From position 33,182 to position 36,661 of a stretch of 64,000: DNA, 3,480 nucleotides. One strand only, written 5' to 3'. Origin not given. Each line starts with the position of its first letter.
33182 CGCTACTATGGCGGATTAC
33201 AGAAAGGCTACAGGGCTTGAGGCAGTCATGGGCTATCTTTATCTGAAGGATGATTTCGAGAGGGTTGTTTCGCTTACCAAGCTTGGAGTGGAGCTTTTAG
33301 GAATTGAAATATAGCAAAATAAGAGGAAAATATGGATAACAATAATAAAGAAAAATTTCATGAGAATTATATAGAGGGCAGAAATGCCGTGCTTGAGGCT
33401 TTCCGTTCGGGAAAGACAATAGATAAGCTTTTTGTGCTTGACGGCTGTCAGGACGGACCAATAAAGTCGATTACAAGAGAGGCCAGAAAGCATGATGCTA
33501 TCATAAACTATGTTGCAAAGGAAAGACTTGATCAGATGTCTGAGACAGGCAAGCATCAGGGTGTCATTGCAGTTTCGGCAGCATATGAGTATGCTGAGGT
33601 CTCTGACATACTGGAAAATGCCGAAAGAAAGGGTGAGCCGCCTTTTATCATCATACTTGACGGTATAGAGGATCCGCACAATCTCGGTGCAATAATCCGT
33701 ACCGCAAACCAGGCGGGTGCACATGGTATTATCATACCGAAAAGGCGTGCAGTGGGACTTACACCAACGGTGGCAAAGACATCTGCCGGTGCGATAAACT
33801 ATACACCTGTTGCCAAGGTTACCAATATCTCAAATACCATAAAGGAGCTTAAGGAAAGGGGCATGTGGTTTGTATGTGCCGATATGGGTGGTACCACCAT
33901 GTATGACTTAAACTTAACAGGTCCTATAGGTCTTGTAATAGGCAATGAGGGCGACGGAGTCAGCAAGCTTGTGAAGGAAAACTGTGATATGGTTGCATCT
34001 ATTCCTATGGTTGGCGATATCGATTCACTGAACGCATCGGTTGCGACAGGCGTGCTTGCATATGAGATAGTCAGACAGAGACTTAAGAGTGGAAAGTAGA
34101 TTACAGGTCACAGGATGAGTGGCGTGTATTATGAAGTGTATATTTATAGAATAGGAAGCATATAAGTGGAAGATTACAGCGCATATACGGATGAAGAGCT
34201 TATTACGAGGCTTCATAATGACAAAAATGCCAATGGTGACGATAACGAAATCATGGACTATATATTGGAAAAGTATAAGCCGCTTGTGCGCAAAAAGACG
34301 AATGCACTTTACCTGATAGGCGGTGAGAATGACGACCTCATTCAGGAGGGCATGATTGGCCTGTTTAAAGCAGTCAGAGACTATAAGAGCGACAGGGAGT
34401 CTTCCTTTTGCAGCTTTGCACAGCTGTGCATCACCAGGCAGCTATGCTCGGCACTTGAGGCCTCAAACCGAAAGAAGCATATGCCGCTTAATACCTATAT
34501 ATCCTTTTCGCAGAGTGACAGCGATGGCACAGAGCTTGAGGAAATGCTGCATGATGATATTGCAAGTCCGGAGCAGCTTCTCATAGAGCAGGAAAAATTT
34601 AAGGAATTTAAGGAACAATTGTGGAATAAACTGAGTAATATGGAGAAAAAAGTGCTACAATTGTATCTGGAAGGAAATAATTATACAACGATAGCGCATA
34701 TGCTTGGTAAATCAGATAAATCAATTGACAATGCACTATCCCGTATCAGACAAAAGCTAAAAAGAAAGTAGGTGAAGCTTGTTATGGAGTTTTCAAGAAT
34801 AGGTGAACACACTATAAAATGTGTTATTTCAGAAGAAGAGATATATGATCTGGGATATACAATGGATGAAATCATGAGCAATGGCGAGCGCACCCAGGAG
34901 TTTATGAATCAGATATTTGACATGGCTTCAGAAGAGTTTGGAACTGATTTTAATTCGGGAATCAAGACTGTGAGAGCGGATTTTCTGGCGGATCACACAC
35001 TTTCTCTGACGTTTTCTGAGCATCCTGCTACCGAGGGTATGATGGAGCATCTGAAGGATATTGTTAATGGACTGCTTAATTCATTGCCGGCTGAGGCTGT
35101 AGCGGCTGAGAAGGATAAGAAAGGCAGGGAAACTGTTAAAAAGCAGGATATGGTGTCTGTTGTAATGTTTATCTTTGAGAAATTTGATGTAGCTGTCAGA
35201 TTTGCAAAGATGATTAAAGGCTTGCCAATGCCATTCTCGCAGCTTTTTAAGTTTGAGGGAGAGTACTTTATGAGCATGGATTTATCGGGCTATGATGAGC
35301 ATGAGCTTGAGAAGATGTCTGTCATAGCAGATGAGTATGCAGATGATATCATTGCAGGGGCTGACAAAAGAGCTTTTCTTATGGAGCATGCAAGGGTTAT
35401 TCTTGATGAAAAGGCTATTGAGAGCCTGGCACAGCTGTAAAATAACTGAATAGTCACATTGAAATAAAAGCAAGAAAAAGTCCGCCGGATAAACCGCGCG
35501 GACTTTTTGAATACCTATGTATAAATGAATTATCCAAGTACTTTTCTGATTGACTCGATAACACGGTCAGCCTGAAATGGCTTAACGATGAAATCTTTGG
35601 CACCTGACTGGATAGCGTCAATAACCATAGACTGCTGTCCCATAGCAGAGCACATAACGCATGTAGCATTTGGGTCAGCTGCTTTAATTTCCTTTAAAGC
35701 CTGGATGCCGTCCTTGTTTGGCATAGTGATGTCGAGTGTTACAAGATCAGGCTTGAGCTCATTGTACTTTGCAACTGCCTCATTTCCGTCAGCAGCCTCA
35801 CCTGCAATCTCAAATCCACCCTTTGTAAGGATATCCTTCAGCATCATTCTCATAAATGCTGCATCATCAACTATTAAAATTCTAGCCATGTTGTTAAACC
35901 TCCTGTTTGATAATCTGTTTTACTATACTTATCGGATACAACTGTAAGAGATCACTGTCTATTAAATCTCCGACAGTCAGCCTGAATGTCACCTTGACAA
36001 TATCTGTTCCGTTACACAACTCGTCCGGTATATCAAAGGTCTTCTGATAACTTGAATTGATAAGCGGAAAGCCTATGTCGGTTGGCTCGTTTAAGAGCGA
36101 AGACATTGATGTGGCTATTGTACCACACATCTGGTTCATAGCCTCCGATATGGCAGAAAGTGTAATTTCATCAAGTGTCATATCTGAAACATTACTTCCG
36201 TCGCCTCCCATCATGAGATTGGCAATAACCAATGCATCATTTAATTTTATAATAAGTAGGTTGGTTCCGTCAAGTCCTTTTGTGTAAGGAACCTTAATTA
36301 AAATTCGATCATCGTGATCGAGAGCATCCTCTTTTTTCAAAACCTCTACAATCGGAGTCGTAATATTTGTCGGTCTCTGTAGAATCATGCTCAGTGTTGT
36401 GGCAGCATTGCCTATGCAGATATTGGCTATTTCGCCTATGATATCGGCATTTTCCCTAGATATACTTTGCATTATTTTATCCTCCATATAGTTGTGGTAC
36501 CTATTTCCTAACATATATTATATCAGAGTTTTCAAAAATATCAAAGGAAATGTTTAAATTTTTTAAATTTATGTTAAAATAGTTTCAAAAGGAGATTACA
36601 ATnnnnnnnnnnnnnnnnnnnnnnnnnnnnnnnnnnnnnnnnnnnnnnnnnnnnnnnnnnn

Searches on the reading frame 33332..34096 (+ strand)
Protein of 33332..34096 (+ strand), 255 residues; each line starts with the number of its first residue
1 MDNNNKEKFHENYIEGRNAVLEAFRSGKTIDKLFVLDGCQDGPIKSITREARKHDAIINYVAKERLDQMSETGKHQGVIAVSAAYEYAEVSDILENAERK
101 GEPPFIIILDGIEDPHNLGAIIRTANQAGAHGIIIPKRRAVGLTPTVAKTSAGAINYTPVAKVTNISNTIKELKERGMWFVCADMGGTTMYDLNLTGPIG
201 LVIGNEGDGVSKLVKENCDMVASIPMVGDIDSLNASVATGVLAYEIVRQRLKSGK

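Call 53: search_protein_families(library=pfam, proteins=[window:33332-34096:+], max_evalue=0.0001)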
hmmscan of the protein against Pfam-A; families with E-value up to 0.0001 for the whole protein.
window:33332-34096:+ (255 aa): 2 families
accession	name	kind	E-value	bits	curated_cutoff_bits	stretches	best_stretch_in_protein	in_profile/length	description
PF00588.24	SpoU_methylase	-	3e-43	147.8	29.7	1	105-244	2-142/142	SpoU rRNA Methylase family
PF08032.17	SpoU_sub_bind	-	2.4e-20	73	22.8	1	13-87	1-75/76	RNA 2'-O ribose methyltransferase substrate binding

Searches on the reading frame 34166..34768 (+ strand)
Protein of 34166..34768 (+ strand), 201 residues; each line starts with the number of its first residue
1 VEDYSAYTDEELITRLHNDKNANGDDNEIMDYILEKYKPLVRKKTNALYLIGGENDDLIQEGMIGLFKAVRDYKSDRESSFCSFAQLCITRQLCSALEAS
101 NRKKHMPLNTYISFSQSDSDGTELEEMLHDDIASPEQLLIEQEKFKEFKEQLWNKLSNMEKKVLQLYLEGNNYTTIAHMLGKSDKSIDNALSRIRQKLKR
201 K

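Call 53: search_protein_families(library=pfam, proteins=[window:34166-34768:+], max_evalue=0.0001)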
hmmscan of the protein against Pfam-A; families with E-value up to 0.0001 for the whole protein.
window:34166-34768:+ (201 aa): 3 families
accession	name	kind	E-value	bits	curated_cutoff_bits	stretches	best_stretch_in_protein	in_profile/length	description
PF04542.20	Sigma70_r2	-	4.2e-09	36.5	24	1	34-101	2-69/71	Sigma-70 region 2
PF08281.18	Sigma70_r4_2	-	3.9e-05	23.7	25.7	1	154-198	9-54/54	Sigma-70, region 4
PF00196.25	GerE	-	3.9e-05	23.6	23.5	1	155-199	2-46/57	Bacterial regulatory proteins, luxR family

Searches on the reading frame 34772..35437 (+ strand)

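Call 53: search_protein_families(library=pfam, proteins=[window:34772-35437:+], max_evalue=0.0001)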
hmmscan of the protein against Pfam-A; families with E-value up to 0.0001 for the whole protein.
window:34772-35437:+ (222 aa): 1 family
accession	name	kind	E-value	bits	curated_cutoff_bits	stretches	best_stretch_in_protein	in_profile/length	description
PF05389.17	MecA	-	3.5e-43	148.2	22.5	1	5-219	1-221/221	Negative regulator of genetic competence (MecA)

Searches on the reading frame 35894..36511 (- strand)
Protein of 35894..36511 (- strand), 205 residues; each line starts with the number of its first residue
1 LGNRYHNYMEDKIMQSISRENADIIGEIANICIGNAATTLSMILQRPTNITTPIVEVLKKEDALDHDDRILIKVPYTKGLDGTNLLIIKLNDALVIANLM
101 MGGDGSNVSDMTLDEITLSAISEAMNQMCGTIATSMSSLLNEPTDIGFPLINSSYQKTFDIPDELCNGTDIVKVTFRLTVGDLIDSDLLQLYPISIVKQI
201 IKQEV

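Call 53: search_protein_families(library=pfam, proteins=[window:35894-36511:-], max_evalue=0.0001)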
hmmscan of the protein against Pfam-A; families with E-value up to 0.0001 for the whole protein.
window:35894-36511:- (205 aa): 2 families
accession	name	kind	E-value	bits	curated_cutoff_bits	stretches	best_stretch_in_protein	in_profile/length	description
PF04509.17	CheC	-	6.8e-12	45.6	22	2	22-56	3-37/38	CheC-like family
PF13690.11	CheX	-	3.6e-07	30.6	27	0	14-55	35-72/94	Chemotaxis phosphatase CheX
